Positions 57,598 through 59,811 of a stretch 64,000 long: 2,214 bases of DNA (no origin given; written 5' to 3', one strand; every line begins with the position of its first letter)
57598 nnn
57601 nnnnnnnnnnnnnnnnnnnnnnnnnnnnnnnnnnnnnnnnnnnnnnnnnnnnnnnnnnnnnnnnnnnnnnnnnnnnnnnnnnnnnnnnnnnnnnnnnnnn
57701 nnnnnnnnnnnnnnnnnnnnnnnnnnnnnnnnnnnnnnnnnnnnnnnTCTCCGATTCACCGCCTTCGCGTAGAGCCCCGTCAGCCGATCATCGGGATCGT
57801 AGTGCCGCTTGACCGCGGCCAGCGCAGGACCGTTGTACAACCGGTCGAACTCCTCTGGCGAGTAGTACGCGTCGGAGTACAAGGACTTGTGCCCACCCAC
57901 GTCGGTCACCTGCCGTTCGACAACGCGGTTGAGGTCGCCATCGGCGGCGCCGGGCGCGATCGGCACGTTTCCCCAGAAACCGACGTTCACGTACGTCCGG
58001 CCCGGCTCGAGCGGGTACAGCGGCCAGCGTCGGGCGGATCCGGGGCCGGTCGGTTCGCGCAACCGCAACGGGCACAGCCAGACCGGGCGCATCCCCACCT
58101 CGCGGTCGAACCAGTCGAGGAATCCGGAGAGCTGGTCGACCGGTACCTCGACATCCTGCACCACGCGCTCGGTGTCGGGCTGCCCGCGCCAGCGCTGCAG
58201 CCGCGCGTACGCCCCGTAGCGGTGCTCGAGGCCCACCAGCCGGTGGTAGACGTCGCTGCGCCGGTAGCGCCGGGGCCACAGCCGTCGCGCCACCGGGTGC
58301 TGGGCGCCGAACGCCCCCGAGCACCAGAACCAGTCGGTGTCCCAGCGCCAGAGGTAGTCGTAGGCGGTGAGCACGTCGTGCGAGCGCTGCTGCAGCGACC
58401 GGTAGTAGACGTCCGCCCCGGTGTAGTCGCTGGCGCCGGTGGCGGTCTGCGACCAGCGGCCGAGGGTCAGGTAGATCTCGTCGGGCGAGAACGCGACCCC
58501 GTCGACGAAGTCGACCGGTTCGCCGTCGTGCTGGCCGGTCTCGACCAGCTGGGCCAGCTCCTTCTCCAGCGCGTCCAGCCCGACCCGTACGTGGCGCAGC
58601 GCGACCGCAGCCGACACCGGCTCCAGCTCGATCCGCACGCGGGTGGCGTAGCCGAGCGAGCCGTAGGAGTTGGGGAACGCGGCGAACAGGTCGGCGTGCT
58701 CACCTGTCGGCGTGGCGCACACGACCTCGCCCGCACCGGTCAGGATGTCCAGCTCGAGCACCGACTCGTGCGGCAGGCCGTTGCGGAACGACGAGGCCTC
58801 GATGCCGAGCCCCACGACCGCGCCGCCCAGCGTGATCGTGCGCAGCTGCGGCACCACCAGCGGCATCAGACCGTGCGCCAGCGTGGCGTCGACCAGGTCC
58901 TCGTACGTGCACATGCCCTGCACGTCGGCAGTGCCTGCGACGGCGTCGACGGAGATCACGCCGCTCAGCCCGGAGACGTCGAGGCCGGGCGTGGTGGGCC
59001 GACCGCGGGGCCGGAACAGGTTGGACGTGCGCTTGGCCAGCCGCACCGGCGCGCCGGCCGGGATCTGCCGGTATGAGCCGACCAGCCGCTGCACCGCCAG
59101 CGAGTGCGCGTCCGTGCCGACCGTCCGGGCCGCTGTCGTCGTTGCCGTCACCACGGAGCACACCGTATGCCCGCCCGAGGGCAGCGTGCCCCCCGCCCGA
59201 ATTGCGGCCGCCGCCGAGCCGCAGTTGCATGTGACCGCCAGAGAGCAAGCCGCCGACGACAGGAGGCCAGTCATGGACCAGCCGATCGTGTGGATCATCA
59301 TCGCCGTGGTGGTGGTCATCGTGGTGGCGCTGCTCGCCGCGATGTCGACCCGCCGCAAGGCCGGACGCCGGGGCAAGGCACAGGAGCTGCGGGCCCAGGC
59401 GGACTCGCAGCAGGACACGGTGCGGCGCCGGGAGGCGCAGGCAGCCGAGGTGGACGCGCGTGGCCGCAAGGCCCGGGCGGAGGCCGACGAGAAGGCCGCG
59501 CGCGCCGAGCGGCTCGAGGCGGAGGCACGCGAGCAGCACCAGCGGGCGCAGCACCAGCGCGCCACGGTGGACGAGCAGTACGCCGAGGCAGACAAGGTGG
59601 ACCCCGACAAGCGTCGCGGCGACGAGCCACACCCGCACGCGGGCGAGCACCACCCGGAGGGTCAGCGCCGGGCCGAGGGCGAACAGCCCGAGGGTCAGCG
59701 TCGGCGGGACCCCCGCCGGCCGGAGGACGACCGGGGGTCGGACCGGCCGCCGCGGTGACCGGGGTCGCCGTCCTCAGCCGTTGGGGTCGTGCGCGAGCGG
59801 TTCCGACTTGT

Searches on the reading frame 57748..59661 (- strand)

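Call 73: search_protein_families(library=pfam, proteins=[window:57748-59661:-], max_evalue=0.00001)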
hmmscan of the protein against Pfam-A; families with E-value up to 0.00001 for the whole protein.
window:57748-59661:- (638 aa): 1 family
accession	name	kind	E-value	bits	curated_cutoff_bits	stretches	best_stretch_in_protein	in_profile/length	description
PF01565.28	FAD_binding_4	-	1.6e-10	41.3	26.4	1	224-314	45-136/139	FAD binding domain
